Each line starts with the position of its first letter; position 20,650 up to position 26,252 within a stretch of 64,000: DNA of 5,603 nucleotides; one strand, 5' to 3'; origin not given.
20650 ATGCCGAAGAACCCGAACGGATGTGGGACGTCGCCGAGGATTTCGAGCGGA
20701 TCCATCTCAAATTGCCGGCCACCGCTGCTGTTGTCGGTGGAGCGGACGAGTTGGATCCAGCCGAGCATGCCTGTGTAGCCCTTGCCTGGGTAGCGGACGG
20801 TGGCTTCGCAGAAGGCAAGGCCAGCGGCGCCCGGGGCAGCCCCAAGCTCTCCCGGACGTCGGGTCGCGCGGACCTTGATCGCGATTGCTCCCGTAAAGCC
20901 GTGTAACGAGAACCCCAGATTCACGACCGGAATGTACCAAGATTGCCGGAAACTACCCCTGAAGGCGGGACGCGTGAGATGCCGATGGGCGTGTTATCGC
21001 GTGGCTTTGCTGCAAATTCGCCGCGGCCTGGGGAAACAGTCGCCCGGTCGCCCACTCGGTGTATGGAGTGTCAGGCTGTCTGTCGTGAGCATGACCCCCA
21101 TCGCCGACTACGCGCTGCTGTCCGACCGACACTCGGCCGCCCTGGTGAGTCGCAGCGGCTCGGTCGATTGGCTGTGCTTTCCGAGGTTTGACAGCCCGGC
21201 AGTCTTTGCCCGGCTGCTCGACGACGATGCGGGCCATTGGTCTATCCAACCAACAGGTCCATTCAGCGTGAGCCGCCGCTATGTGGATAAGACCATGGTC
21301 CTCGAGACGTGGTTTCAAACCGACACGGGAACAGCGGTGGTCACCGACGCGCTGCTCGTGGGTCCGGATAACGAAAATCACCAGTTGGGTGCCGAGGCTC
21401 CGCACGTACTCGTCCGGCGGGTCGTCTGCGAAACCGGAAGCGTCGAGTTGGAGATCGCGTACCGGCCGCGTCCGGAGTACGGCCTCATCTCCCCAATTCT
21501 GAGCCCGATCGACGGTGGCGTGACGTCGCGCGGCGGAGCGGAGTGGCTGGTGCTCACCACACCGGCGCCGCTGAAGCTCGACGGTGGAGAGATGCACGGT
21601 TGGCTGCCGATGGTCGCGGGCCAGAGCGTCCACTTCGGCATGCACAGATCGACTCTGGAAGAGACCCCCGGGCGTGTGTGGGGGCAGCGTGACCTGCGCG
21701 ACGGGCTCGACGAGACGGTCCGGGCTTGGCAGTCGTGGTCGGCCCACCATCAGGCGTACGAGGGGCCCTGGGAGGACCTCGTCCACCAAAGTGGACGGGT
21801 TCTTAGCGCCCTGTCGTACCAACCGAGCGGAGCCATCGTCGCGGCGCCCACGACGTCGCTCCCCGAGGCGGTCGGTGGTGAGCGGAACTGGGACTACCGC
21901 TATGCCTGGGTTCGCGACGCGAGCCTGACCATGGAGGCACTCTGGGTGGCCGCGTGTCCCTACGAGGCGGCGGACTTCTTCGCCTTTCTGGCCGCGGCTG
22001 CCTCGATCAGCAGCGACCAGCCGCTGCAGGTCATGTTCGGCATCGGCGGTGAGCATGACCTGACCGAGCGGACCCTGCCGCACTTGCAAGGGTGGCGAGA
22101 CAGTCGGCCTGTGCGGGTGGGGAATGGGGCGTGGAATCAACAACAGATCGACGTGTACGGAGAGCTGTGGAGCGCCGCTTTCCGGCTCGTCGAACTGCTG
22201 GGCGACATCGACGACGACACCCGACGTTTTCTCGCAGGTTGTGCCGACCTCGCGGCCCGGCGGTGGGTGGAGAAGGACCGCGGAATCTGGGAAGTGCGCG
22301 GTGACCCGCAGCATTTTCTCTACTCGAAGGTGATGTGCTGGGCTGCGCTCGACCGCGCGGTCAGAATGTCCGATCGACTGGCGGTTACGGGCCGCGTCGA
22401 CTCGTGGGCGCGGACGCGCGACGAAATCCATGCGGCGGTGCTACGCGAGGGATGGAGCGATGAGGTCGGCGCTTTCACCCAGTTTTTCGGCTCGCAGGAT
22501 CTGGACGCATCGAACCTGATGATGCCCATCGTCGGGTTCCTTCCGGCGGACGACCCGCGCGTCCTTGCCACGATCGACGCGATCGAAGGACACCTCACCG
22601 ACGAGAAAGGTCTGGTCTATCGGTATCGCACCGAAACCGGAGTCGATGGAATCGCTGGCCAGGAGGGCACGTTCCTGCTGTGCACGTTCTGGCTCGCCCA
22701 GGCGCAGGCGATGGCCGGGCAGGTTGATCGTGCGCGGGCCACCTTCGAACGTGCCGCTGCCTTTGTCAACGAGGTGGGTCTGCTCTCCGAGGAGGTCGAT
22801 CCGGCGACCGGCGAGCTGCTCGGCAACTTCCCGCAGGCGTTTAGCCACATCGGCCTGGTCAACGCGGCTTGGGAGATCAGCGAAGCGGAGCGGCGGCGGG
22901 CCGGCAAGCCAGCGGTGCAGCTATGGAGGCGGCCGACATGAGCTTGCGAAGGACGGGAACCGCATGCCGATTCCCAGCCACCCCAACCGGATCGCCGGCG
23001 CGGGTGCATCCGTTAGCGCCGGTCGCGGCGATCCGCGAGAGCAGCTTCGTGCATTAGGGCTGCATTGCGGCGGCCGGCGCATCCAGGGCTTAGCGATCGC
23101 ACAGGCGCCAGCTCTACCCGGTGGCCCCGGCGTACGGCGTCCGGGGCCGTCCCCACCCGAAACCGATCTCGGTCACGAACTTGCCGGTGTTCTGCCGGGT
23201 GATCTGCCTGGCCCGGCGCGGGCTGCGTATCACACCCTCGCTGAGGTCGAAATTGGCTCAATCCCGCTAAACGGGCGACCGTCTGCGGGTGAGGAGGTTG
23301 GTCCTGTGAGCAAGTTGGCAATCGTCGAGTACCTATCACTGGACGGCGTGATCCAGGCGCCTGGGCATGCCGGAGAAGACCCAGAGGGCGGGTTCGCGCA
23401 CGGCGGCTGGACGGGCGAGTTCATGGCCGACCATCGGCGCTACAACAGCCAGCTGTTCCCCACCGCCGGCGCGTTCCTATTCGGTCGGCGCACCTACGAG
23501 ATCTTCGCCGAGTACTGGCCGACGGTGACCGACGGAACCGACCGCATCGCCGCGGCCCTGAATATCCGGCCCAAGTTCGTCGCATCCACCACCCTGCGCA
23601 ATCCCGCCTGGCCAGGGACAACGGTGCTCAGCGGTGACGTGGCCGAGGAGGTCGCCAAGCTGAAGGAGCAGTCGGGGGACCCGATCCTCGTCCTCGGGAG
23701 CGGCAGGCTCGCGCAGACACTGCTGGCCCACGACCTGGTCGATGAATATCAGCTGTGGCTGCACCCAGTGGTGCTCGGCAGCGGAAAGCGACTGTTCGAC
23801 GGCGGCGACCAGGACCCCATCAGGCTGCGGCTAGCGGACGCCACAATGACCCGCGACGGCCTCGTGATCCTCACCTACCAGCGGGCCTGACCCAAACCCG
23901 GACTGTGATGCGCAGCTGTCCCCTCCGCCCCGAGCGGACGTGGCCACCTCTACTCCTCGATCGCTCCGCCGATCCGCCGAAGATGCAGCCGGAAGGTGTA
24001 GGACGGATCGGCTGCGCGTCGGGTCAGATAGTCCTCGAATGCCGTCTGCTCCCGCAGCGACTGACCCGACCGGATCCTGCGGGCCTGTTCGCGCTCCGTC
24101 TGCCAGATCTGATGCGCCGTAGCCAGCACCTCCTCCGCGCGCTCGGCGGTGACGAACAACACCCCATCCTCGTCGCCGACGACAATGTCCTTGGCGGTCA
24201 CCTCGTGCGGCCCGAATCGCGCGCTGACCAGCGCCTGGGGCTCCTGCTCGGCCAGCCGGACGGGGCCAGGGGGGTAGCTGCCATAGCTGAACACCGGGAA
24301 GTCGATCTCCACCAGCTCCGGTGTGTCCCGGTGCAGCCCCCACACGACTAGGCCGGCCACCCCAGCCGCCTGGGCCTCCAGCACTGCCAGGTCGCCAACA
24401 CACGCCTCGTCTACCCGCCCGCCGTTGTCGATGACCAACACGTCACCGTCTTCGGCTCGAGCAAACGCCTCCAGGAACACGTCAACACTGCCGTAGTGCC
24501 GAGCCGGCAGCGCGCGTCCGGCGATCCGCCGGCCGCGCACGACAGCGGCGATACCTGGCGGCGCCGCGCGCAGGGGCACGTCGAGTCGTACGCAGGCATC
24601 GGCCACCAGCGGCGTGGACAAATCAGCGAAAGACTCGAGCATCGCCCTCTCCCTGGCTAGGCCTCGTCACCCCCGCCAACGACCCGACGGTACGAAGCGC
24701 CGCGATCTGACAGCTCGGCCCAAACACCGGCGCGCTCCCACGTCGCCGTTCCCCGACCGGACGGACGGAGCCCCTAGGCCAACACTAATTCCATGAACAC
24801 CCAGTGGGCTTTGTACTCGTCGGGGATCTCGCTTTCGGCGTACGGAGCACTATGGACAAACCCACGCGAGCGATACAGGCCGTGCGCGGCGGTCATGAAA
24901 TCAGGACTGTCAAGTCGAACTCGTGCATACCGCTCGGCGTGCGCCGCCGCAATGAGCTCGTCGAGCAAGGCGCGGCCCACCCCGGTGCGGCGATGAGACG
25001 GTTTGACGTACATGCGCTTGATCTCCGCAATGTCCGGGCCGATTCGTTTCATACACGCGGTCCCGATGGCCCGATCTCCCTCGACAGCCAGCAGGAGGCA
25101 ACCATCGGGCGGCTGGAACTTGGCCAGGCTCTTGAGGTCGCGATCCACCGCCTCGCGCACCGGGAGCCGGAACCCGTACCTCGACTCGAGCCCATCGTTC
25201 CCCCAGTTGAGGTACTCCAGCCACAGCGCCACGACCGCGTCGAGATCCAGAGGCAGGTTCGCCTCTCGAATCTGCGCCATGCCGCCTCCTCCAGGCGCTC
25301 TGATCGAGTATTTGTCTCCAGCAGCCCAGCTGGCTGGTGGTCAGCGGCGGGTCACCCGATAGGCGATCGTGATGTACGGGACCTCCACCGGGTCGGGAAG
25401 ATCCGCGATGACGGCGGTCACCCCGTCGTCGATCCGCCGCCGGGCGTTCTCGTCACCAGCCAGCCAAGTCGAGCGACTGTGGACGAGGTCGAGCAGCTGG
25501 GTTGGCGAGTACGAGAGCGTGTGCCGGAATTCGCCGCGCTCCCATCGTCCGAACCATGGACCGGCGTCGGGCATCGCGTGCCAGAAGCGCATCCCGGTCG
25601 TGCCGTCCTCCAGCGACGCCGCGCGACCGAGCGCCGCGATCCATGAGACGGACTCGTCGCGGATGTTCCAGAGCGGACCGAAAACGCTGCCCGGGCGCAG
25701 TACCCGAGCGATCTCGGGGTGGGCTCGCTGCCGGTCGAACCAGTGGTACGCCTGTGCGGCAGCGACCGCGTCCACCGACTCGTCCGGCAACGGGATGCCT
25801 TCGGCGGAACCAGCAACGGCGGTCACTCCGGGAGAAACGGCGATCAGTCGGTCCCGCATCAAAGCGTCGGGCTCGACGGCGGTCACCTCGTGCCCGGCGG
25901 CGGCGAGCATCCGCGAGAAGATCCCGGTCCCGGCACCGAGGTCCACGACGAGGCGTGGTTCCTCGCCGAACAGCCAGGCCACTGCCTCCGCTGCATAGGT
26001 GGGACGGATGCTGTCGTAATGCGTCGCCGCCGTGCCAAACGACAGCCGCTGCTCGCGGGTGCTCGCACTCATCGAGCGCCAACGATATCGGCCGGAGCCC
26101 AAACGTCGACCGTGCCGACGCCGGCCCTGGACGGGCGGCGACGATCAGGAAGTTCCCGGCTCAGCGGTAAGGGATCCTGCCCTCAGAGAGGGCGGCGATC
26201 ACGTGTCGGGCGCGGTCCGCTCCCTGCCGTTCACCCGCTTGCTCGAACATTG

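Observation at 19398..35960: Five copies of a conserved 70-95 nt CTGCC-box element, each in sense orientation upstream of an efflux pump or DHFR-family gene: candidate new leader RNA or operator regulon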

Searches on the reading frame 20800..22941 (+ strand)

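Call 12: search_protein_families(library=pfam, proteins=[window:20800-22941:+], max_evalue=0.001)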
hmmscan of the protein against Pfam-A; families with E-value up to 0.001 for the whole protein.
window:20800-22941:+ (713 aa): 2 families
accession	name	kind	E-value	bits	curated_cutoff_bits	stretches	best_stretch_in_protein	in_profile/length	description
PF00723.27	Glyco_hydro_15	-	1e-73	249.1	22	1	330-691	9-427/427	Glycosyl hydrolases family 15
PF19291.4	TREH_N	-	1.4e-21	77.2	23.1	1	97-255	11-156/211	Trehalase-like, N-terminal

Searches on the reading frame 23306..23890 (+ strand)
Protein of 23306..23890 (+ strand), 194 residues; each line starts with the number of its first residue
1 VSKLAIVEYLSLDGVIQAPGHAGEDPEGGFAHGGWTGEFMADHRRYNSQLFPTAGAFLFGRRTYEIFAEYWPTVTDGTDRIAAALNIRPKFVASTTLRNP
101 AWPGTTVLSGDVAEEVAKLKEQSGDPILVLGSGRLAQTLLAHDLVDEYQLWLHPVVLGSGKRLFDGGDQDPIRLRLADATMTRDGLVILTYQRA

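Call 12: search_protein_families(library=pfam, proteins=[window:23306-23890:+], max_evalue=0.001)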
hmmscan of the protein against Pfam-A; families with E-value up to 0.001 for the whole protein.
window:23306-23890:+ (194 aa): 1 family
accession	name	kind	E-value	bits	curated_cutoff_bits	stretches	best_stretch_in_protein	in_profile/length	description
PF01872.23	RibD_C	-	2.8e-24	86.5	24.1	1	10-187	9-196/197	RibD C-terminal domain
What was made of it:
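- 23306..23890 (+): Target of A: RibD_C gene. Pfam PF01872, E=2.8e-24 (call 12)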

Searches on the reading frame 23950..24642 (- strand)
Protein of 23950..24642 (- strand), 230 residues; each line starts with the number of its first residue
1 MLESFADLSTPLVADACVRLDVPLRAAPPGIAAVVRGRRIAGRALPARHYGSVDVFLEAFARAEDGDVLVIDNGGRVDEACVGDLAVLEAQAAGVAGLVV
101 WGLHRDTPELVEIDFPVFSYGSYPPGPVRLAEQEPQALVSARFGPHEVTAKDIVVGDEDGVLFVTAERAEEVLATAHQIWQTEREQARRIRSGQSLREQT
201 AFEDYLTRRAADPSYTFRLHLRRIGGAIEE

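Call 12: search_protein_families(library=pfam, proteins=[window:23950-24642:-], max_evalue=0.001)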
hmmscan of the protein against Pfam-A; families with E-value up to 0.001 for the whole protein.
window:23950-24642:- (230 aa): 1 family
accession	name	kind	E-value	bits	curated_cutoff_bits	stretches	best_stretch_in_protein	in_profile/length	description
PF03737.21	RraA-like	-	9.6e-27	94.5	24.5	1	11-162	2-151/152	Aldolase/RraA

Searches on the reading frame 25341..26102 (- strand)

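Call 12: search_protein_families(library=pfam, proteins=[window:25341-26102:-], max_evalue=0.001)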
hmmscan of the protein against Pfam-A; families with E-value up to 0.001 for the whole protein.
window:25341-26102:- (253 aa): 4 families
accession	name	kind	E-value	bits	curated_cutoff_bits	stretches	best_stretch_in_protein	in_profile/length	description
PF08241.18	Methyltransf_11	-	6e-18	65.7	21.2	1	53-141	1-93/95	Methyltransferase domain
PF13649.12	Methyltransf_25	-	1.2e-14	55.2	27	1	52-138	1-96/97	Methyltransferase domain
PF08242.18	Methyltransf_12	-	5.9e-07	30.6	30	1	53-141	1-98/98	Methyltransferase domain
PF13489.12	Methyltransf_23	-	8.1e-07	29.4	27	1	29-125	1-73/164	Methyltransferase domain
